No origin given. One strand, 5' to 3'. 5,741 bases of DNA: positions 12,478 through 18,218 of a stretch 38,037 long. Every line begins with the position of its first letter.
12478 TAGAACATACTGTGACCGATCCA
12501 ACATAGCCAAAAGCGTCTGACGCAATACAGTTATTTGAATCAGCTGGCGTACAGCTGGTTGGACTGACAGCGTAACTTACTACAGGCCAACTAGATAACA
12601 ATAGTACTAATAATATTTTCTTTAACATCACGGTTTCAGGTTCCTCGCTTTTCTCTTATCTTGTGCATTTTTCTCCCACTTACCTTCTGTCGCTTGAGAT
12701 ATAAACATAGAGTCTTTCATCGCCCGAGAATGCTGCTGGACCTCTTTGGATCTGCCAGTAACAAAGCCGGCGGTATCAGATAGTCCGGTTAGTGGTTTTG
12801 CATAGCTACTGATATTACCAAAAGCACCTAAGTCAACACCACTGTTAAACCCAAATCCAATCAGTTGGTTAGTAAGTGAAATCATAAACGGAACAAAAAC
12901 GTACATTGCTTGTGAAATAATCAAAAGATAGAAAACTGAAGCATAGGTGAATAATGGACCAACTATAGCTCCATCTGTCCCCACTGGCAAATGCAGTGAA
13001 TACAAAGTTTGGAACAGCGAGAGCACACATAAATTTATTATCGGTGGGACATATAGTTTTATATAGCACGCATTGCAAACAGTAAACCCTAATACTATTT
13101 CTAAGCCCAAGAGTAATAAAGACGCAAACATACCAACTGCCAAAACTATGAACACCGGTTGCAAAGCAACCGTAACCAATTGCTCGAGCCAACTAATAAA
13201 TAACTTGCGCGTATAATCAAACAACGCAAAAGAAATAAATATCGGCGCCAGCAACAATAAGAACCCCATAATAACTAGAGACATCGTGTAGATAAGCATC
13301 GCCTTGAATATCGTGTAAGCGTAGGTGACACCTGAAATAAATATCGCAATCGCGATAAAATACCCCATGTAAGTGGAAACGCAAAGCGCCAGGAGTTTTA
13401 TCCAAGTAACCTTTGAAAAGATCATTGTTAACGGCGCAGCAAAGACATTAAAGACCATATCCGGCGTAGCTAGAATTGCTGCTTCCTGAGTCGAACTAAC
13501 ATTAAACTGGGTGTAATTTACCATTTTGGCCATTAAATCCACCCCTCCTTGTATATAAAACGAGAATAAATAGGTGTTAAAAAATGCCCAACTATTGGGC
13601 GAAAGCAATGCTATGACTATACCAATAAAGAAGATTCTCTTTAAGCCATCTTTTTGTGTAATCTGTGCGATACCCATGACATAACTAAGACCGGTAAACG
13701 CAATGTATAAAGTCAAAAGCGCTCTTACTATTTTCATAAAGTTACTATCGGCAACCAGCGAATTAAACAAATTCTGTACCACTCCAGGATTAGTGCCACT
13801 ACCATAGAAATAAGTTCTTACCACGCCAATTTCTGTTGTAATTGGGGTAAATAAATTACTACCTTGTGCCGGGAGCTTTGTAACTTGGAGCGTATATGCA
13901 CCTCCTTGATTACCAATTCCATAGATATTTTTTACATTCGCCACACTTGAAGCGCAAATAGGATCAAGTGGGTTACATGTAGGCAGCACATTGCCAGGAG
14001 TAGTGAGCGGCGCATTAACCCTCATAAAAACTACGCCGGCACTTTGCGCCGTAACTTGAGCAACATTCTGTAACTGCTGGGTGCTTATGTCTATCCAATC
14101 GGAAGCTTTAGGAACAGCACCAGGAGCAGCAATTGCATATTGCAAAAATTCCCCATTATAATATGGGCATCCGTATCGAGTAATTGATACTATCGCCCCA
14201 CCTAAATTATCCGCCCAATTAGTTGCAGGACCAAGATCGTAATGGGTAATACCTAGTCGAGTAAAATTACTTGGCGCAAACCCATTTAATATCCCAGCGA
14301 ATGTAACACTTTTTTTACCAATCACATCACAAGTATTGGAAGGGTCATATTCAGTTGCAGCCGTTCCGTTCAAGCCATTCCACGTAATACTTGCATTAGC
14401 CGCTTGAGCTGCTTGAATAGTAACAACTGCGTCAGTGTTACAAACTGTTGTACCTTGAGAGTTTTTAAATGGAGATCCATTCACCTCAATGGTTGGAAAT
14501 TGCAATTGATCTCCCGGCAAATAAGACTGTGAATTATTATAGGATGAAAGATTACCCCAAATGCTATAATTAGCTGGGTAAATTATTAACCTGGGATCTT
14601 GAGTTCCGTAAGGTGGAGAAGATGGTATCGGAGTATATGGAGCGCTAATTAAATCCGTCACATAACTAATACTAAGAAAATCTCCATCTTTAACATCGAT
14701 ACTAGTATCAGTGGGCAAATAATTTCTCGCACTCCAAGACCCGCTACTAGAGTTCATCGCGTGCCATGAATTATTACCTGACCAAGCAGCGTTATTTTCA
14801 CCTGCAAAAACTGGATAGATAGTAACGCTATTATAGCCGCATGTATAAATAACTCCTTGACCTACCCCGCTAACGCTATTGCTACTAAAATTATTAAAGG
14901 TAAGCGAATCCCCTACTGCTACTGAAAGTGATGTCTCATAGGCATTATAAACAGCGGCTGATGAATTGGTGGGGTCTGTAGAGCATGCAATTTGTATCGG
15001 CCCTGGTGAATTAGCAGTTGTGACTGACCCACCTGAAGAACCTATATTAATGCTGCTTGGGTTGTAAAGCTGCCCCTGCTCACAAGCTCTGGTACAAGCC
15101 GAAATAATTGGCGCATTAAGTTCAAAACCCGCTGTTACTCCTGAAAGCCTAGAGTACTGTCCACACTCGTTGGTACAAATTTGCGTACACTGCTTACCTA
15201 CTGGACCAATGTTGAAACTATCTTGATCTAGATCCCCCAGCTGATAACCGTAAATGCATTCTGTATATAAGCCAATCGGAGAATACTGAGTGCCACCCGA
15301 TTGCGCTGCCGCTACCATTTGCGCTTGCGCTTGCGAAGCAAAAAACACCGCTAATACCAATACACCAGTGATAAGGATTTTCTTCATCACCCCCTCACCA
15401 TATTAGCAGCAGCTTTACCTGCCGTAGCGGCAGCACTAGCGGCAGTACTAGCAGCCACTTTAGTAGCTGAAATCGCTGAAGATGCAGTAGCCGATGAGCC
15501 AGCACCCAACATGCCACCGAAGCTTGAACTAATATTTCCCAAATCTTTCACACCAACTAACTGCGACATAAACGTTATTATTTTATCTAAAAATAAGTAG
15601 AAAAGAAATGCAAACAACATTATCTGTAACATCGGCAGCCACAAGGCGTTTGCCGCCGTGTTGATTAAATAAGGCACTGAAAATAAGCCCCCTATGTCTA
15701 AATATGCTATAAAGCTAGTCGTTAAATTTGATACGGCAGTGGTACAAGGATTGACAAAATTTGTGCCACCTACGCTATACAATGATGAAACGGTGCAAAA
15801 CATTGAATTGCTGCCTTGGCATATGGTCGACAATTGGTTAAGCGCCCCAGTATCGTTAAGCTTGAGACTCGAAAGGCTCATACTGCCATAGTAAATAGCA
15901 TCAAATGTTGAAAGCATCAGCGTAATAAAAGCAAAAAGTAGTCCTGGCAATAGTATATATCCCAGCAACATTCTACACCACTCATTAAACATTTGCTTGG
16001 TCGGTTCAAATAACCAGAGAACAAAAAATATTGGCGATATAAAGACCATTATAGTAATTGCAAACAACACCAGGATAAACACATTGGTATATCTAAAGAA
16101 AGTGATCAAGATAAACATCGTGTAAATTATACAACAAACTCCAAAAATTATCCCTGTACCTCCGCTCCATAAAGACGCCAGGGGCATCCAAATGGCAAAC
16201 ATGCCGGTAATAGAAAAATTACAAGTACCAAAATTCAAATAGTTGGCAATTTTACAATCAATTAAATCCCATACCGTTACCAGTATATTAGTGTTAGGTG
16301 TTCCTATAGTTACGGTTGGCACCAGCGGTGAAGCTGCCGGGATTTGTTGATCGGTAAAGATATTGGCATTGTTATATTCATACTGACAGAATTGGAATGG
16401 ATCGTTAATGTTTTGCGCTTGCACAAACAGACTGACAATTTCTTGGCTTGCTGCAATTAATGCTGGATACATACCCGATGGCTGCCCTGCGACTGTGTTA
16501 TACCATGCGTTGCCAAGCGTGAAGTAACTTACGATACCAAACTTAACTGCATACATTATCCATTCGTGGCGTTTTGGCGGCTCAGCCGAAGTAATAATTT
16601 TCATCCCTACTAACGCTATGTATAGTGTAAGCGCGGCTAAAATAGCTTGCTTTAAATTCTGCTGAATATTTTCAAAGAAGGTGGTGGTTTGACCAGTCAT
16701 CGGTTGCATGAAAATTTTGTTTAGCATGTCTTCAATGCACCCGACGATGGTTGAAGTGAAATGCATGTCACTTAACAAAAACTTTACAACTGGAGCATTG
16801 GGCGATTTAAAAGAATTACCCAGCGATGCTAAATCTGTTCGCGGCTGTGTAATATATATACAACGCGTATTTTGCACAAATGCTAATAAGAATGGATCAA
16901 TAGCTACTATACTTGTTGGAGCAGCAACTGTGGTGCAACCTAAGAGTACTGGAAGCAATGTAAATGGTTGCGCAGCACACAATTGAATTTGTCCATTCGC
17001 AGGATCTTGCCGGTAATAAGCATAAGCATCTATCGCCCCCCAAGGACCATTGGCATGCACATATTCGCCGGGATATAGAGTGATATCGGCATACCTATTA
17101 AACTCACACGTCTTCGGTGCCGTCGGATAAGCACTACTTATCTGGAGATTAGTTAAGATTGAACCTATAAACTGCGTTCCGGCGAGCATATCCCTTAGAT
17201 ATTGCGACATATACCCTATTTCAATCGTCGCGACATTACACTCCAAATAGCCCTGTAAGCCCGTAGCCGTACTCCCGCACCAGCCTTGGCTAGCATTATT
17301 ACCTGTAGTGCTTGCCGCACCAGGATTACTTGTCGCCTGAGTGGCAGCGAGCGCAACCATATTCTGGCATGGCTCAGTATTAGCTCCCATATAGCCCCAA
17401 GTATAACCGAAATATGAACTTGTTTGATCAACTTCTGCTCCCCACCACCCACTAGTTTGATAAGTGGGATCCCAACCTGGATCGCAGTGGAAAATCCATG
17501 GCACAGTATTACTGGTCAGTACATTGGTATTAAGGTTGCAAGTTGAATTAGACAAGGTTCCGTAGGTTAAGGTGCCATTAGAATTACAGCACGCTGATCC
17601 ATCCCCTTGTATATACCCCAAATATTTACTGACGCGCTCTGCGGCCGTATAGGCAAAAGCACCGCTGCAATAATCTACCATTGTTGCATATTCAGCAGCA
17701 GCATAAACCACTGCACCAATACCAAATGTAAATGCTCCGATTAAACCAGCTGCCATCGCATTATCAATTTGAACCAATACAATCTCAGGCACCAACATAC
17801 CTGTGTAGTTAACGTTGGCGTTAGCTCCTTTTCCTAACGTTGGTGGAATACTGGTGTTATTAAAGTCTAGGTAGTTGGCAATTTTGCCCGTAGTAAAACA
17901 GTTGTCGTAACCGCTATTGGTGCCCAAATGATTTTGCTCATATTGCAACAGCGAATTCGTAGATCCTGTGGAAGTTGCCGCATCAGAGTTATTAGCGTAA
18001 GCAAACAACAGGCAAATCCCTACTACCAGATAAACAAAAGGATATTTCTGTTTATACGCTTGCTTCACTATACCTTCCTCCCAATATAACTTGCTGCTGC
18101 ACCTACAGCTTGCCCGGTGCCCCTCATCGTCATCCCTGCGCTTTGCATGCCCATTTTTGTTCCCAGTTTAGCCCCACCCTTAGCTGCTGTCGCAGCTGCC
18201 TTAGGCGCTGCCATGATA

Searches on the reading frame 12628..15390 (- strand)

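Call 4: search_protein_families(library=pfam, proteins=[window:12628-15390:-], max_evalue=0.01)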
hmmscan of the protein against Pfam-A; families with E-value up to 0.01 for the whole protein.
window:12628-15390:- (920 aa): 1 family
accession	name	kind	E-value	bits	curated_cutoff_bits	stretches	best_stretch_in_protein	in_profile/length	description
PF04610.19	TrbL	-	2.6e-16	60.5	25.9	1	559-758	1-179/215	TrbL/VirB6 plasmid conjugal transfer protein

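Call 58: search_protein_families(library=ncbifam, proteins=[window:12628-15390:-], max_evalue=1)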
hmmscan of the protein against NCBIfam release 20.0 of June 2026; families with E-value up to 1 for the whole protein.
window:12628-15390:- (920 aa): 1 family
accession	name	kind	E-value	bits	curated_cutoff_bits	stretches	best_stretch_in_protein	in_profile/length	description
NF010426.0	PRK13852.1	equivalog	4.4e-05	22.8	206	1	555-788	39-247/295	type IV secretion system protein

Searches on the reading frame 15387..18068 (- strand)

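Call 4: search_protein_families(library=pfam, proteins=[window:15387-18068:-], max_evalue=0.01)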
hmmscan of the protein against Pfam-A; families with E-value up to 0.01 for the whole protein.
window:15387-18068:- (893 aa): 1 family
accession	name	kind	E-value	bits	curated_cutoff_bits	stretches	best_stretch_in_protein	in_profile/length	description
PF04610.19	TrbL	-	1.1e-12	48.7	25.9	1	624-734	80-191/215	TrbL/VirB6 plasmid conjugal transfer protein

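Call 58: search_protein_families(library=ncbifam, proteins=[window:15387-18068:-], max_evalue=1)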
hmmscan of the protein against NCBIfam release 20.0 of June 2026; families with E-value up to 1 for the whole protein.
window:15387-18068:- (893 aa): 1 family
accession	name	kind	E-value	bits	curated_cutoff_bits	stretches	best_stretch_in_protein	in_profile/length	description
NF010426.0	PRK13852.1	equivalog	0.0057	15.9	206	1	655-723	155-223/295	type IV secretion system protein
